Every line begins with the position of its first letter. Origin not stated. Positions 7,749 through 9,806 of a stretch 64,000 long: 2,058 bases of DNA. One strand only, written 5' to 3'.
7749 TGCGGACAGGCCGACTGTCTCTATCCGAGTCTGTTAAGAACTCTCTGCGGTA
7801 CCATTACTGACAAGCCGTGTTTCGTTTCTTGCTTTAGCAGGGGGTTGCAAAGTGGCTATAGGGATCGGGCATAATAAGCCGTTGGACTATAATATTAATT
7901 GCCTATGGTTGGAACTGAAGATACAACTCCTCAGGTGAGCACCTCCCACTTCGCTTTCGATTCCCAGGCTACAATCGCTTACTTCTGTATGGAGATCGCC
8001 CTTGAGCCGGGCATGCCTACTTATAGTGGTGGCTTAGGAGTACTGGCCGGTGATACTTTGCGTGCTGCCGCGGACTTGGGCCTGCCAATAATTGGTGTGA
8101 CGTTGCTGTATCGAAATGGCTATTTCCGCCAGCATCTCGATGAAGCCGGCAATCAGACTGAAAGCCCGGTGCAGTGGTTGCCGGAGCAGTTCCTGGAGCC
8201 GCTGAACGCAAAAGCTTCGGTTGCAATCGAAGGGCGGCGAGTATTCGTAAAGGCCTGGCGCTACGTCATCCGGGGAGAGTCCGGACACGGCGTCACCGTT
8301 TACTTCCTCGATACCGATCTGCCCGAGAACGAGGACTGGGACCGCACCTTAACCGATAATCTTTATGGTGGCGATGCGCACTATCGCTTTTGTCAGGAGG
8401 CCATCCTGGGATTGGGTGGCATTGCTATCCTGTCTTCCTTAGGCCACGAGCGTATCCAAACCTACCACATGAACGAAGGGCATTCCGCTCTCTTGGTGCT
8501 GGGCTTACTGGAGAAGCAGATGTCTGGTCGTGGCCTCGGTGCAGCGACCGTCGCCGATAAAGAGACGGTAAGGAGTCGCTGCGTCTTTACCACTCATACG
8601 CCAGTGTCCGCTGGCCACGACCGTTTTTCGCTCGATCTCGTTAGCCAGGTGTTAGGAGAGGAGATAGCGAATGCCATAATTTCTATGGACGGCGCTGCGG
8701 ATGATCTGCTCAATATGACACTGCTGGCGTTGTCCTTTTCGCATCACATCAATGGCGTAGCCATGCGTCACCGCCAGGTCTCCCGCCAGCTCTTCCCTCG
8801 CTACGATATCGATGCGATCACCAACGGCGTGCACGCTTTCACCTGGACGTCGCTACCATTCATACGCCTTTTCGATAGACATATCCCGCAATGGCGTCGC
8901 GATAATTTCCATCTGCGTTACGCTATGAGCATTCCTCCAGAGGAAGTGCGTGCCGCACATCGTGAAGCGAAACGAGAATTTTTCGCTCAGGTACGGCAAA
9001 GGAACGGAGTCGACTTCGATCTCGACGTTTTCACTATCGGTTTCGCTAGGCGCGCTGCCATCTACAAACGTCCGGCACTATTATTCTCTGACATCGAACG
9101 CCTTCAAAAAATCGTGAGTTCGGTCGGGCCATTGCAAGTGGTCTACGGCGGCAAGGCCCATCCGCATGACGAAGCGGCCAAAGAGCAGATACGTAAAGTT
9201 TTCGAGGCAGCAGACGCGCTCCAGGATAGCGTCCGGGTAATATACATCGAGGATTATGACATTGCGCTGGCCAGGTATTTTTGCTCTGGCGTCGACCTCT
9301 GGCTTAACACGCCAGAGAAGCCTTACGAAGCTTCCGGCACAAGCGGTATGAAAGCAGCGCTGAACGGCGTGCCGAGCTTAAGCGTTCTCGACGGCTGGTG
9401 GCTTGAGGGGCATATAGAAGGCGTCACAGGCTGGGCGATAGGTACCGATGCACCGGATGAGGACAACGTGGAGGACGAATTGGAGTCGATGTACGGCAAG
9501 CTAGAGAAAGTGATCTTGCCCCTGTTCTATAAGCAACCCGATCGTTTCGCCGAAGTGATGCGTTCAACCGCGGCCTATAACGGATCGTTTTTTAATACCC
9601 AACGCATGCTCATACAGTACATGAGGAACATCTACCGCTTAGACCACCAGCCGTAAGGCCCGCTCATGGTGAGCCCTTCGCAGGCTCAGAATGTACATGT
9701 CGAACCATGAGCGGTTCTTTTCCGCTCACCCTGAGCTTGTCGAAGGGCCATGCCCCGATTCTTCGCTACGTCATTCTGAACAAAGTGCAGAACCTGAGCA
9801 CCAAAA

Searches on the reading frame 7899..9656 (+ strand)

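Call 68: search_protein_families(library=pfam, max_evalue=0.0001, proteins=[window:7899-9656:+])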
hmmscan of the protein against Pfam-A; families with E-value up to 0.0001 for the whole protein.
window:7899-9656:+ (585 aa): 1 family
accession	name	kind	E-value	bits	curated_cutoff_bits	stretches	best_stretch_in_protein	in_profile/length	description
PF00343.26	Phosphorylase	-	4.3e-30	105.1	27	2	259-500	312-580/713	Carbohydrate phosphorylase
